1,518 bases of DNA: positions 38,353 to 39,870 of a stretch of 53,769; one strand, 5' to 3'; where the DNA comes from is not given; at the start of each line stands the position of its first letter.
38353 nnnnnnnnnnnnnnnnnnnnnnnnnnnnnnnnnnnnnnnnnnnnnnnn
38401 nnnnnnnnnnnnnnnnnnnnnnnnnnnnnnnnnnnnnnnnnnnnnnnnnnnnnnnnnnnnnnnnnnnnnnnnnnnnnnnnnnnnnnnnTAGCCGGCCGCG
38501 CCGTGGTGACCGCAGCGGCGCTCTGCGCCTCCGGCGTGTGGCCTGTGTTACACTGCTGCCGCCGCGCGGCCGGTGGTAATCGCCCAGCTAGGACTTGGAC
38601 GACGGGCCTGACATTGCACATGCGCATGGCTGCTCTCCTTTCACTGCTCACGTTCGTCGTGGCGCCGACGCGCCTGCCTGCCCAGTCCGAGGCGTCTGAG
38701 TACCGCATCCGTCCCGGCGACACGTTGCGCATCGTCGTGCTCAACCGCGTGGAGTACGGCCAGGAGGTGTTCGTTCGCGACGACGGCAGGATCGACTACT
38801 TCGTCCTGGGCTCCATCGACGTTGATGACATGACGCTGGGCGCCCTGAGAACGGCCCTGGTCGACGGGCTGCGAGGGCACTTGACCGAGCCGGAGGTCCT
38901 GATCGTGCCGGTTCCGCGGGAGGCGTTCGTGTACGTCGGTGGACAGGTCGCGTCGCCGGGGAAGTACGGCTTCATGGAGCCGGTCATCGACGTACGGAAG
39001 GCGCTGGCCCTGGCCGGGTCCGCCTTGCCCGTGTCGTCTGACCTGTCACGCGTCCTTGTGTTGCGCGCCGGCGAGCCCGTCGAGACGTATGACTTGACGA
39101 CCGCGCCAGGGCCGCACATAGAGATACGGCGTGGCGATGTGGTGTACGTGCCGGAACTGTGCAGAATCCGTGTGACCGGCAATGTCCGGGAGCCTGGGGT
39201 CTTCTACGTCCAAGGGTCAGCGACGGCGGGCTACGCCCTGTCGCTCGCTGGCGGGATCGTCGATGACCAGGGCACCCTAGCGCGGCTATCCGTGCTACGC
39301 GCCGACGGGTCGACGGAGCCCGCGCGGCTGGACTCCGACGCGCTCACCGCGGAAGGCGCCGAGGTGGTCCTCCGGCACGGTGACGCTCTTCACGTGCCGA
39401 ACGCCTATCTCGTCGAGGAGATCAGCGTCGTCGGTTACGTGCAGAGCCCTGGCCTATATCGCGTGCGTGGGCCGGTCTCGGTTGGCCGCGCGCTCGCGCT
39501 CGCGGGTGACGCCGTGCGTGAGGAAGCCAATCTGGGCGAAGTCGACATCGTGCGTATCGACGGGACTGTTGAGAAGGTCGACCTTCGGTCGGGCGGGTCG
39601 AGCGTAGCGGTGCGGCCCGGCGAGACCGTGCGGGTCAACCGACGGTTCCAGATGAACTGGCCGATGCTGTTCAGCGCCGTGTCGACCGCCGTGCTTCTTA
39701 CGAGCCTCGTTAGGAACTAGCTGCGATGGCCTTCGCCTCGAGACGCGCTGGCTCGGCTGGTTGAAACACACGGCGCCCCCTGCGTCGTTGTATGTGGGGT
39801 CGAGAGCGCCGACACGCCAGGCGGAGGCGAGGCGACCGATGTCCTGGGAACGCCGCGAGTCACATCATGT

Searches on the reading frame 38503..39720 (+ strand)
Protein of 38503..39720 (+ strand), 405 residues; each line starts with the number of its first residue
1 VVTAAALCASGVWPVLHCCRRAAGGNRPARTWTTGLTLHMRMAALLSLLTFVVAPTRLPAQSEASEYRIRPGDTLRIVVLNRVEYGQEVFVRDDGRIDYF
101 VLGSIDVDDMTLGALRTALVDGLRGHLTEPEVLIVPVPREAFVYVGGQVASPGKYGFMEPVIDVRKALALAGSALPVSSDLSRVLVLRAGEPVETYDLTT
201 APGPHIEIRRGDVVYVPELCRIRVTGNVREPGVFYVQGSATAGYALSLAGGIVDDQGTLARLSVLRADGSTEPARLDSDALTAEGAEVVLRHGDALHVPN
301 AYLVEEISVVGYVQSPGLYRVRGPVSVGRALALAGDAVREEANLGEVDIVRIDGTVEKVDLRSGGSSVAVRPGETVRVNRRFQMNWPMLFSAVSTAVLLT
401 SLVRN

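Call 41: search_protein_families(library=pfam, proteins=[window:38503-39720:+], max_evalue=0.001)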
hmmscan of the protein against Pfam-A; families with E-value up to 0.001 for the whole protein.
window:38503-39720:+ (405 aa): 4 families
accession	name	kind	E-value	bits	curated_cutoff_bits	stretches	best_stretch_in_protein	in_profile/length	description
PF22461.2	SLBB_2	-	3.3e-15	56.4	27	1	221-298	2-79/79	SLBB domain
PF10531.15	SLBB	-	1.5e-14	54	27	2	222-270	2-50/55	SLBB domain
PF02563.21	Poly_export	-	3.3e-14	53.2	28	1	62-133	2-73/77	Polysaccharide biosynthesis/export protein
PF05899.18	Cupin_3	-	7.5e-05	22.8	23.5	0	198-225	38-63/74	EutQ-like cupin domain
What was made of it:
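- The window's polysaccharide-export gene at 38503-39720 is 8 kb away on the other strand (call 41).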
